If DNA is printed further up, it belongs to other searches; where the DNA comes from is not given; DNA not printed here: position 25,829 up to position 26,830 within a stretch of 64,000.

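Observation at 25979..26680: Orphan phage tail-tube (T4 gp19 / Afp-tube-like) homolog with a duplicated N-terminal extension, divergent from selD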

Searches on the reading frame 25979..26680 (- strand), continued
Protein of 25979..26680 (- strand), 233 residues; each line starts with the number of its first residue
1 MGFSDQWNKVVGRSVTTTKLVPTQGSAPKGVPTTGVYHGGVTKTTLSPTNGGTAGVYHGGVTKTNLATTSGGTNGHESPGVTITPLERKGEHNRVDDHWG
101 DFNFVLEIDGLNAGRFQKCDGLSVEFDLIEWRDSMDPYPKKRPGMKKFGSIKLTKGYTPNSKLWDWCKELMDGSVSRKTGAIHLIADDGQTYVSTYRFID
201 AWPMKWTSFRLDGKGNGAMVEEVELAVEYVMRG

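Call 59: list_cluster_members(proteins=[P0001, P0006, P0014, P0020, P0024, P0027])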
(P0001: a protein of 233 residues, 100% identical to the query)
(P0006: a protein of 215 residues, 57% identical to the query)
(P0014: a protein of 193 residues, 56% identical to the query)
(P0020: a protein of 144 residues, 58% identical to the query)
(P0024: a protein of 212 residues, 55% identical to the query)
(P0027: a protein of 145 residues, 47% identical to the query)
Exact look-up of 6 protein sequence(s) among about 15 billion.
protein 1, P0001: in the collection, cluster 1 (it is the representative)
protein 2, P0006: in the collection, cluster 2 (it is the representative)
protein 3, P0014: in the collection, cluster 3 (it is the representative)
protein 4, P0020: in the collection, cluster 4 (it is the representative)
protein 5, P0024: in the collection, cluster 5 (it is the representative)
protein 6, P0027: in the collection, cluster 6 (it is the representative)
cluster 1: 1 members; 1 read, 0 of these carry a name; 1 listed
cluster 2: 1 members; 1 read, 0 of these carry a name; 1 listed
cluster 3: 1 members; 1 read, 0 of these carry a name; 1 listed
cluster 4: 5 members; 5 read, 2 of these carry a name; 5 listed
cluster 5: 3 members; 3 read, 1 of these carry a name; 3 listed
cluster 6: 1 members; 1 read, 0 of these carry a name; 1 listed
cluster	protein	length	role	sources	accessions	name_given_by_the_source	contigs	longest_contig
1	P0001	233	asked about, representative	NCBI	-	-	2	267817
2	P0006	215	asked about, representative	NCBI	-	-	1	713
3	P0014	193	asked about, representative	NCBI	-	-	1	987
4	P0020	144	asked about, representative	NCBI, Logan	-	-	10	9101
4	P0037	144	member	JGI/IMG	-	phage tail-like protein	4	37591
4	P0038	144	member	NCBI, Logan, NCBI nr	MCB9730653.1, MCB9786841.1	MAG: phage tail protein [Deltaproteobacteria bacterium] | phage tail protein [Deltaproteobacteria bacterium]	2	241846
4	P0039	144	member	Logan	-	-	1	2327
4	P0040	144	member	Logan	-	-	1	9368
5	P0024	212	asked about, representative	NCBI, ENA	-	-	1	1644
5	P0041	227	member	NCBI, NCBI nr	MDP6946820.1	MAG: phage tail protein, partial [Myxococcota bacterium] | phage tail protein [Myxococcota bacterium]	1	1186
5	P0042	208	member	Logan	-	-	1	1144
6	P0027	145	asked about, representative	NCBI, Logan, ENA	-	-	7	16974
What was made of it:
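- Tried and rejected: This failed because the collection holds no accession for the target (call 59).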

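Call 65: search_protein_representatives(alignment_id=A2)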
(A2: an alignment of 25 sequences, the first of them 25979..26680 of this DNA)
Query: 25 sequences, 201 profile positions. Proteins with E-value up to 0.001 (for the whole library): 5755; up to 1e-10: 1930; up to 1e-30: 58. The best 150 are listed.
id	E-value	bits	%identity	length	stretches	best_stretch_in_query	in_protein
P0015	1.6e-93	328.3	-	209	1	1-200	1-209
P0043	2.1e-72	259.4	-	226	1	10-200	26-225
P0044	3.0e-72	258.8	-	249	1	10-200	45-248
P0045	4.9e-68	245.1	-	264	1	37-199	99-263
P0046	2.3e-67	242.9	-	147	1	57-198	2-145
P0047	5.6e-67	241.6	-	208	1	25-199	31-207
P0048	2.4e-66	239.6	-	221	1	54-200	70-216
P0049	4.4e-63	228.9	-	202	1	3-199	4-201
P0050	1.1e-59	217.8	-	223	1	48-197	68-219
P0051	6.5e-59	215.3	-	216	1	18-199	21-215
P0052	1.5e-53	197.8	-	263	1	55-200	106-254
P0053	5.9e-50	186.1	-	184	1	2-157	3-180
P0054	6.5e-49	182.7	-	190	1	15-199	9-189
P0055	3.0e-47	177.2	-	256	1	55-196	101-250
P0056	2.2e-46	174.4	-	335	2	53-199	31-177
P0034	3.2e-46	173.9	-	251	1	45-200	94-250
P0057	4.4e-46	173.4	-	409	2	95-200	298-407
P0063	1.9e-39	151.8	-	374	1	34-199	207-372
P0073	3.0e-36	141.3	-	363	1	49-199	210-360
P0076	5.2e-34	134.0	-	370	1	55-200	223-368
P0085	3.3e-32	128.1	-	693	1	21-198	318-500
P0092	4.4e-31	124.5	-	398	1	45-200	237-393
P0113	3.8e-29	118.1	-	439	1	52-199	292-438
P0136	1.8e-27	112.6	-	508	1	70-199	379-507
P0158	3.1e-26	108.6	-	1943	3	56-197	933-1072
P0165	7.2e-26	107.4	-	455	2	65-198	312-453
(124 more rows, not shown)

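Call 69: search_protein_families(library=pfam, proteins=[P0063, P0073, P0076, P0085, P0092, P0113, P0136, P0158, P0165, P0057], max_evalue=0.001)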
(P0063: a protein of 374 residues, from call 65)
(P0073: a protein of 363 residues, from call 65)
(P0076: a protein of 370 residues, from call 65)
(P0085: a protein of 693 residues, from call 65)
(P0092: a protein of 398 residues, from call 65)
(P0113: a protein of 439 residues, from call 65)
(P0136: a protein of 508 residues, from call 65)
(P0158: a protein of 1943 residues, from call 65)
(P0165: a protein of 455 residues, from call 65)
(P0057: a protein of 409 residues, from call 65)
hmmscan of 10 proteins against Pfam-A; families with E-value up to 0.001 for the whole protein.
P0063 (374 aa): 1 family
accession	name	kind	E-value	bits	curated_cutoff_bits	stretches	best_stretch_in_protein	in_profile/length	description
PF06841.18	Phage_T4_gp19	-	1.6e-31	109.3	28.2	1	242-370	3-133/134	T4-like virus tail tube protein gp19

P0073 (363 aa): 2 families
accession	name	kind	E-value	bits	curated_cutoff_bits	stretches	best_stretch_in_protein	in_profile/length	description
PF06841.18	Phage_T4_gp19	-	8.8e-29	100.5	28.2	1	229-356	2-131/134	T4-like virus tail tube protein gp19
PF01442.23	Apolipoprotein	-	3.9e-05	23.9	90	0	6-131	64-187/190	Apolipoprotein A1/A4/E domain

P0076 (370 aa): 1 family
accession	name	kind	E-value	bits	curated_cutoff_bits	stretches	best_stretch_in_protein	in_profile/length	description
PF06841.18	Phage_T4_gp19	-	1.3e-30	106.4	28.2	1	237-365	3-133/134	T4-like virus tail tube protein gp19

P0085 (693 aa): 6 families
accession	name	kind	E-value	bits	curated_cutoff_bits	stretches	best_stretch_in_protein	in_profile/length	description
PF06841.18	Phage_T4_gp19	-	3.6e-36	124.4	28.2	1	371-499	2-133/134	T4-like virus tail tube protein gp19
PF00050.26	Kazal_1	-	1.2e-13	51.3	21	1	653-676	7-29/49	Kazal-type serine protease inhibitor domain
PF07648.20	Kazal_2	-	7.7e-10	39.2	22.8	1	653-690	3-48/48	Kazal-type serine protease inhibitor domain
PF18915.5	DUF5667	-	2.4e-09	38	27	1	48-141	1-97/99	Domain of unknown function (DUF5667)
PF21287.3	Kazal_CFAI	-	0.00044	21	27.7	0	653-680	4-31/46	Complement factor I, KAZAL domain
PF03143.23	GTP_EFTU_D3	-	0.0006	20.5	27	0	243-274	74-105/106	Elongation factor Tu C-terminal domain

P0092 (398 aa): 1 family
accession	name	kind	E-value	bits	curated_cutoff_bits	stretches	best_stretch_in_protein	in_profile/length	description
PF06841.18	Phage_T4_gp19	-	5.8e-41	139.9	28.2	1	262-390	2-133/134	T4-like virus tail tube protein gp19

P0113 (439 aa): 1 family
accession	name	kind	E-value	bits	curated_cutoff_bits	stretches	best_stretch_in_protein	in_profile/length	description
PF06841.18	Phage_T4_gp19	-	5.5e-36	123.8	28.2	1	308-436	2-133/134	T4-like virus tail tube protein gp19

P0136 (508 aa): 1 family
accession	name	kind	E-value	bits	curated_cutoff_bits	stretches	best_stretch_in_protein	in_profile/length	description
PF06841.18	Phage_T4_gp19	-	4.9e-37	127.2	28.2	1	380-505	5-133/134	T4-like virus tail tube protein gp19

P0158 (1943 aa): 7 families
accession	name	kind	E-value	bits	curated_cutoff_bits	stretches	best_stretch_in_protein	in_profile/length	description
PF06841.18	Phage_T4_gp19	-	3.6e-41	140.6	28.2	2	945-1072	2-133/134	T4-like virus tail tube protein gp19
PF13946.11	DUF4214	-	3.2e-19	69.2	23.2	2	1671-1715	23-68/72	Domain of unknown function (DUF4214)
PF19266.4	CIS_tube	-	4.1e-16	59.6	27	1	729-850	23-151/158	Contractile injection system tube protein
PF22073.2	Cep192_D4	-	3.9e-08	33.9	35.5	1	318-416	7-111/112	Cep192 domain 4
PF15780.11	ASH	-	9.1e-07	29.4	27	1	319-404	7-91/98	Abnormal spindle-like microcephaly-assoc'd, ASPM-SPD-2-Hydin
PF22544.2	HYDIN_VesB_CFA65-like_Ig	-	1.6e-06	28.7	25.5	1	316-414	4-99/100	HYDIN/CFA65/VesB-like, Ig-like domain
PF12371.14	TMEM131_like_N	-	0.00013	22.6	28.8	1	318-403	4-84/84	Transmembrane protein 131-like N-terminal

P0165 (455 aa): 2 families
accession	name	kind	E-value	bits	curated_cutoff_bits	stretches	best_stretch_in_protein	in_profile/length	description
PF06841.18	Phage_T4_gp19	-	1.2e-56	190.7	28.2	2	315-452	2-133/134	T4-like virus tail tube protein gp19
PF00004.35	AAA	-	2.1e-05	25.4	21.2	1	41-116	14-97/131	ATPase family associated with various cellular activities (AAA)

P0057 (409 aa): 1 family
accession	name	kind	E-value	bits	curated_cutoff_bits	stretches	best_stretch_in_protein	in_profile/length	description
PF06841.18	Phage_T4_gp19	-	1.4e-48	164.6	28.2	2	81-228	2-131/134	T4-like virus tail tube protein gp19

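Call 72: find_homologous_proteins(query=A3, max_evalue=1e-10)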
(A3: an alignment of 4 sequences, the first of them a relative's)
Query A3 (4 sequences) (398 aa, profile of the alignment): 8000 proteins with E <= 1e-10 among 8000 candidates; the best 120 are listed.
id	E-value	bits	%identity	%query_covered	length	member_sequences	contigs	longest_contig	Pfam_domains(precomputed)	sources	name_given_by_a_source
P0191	0.0e+0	1141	-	-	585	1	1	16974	PF04984.20,PF17482.8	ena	-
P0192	5.1e-213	727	99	100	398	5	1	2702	PF04984.20,PF17482.8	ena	-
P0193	6.9e-208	710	90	100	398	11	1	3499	PF04984.20,PF17482.8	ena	-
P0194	7.1e-198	677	83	100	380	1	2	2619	PF04984.20,PF17482.8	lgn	-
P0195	3.0e-197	675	84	100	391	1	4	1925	PF04984.20,PF17482.8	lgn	-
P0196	4.7e-197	674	83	100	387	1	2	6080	PF04984.20,PF17482.8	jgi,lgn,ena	jgi:hypothetical protein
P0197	5.8e-197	674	83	100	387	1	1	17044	PF04984.20,PF17482.8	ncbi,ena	-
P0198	6.4e-197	674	81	100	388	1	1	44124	PF04984.20,PF17482.8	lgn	-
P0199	1.2e-196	673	82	100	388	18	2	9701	PF04984.20,PF17482.8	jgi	-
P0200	1.7e-196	673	83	100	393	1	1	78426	PF04984.20,PF17482.8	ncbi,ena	-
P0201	1.7e-196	673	82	100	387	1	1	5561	PF04984.20,PF17482.8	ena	-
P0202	1.9e-196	672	83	100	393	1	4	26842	PF04984.20,PF17482.8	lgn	-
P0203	2.5e-196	672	81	100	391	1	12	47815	PF04984.20,PF17482.8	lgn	-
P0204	2.7e-196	672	83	100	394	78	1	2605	PF04984.20,PF17482.8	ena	-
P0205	3.5e-196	671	81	100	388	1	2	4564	PF04984.20,PF17482.8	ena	-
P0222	6.2e-195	667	82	100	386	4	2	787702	PF04984.20,PF17482.8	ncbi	-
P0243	4.4e-194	665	81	100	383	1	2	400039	PF04984.20,PF17482.8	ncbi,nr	ncbi:MAG: phage tail sheath family protein [Deltaproteobacteria bacterium]|nr:phage tail sheath fami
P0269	8.3e-193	660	81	100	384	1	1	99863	PF04984.20,PF17482.8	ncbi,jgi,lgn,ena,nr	ncbi:MAG: phage tail protein [Deltaproteobacteria bacterium HGW-Deltaproteobacteria-14]|jgi:hypothet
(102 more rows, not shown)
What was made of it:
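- That sheath is 80-83% identical across many Myxococcota MAGs (call 72).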

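Call 73: find_encoding_contigs(protein=P0269, flank=10000, max_places=3)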
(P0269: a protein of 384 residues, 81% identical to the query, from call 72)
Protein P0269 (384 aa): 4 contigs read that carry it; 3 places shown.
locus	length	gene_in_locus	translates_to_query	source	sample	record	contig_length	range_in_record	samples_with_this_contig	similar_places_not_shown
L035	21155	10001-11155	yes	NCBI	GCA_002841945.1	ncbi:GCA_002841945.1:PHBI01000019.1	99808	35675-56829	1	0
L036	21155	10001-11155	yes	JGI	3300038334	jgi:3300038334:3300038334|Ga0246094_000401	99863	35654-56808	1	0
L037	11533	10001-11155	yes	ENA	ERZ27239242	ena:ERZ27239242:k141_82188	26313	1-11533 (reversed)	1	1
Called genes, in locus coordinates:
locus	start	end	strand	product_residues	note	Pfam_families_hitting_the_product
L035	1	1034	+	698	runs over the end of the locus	PF02366:PMT (weak), PF13231:PMT_2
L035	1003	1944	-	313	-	-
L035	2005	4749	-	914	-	PF00515:TPR_1 (faint), PF07719:TPR_2 (faint), PF13181:TPR_8 (faint), PF13424:TPR_12 (weak), PF12770:CHAT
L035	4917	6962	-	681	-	PF12770:CHAT, PF01364:Peptidase_C25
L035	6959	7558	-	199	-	-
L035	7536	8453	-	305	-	PF08281:Sigma70_r4_2 (weak)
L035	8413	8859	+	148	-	-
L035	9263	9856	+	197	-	PF14065:Pvc16_N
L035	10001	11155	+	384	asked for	PF04984:Phage_sheath_1, PF17482:Phage_sheath_1C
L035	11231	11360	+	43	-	PF06841:Phage_T4_gp19 (weak)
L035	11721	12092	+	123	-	-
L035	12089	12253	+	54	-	PF20546:DUF6760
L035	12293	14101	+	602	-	PF04984:Phage_sheath_1, PF17482:Phage_sheath_1C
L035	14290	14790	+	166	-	PF06841:Phage_T4_gp19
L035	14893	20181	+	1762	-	-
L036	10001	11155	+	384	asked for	PF04984:Phage_sheath_1, PF17482:Phage_sheath_1C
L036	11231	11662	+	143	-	PF06841:Phage_T4_gp19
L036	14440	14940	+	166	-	PF06841:Phage_T4_gp19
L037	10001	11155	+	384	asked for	PF04984:Phage_sheath_1, PF17482:Phage_sheath_1C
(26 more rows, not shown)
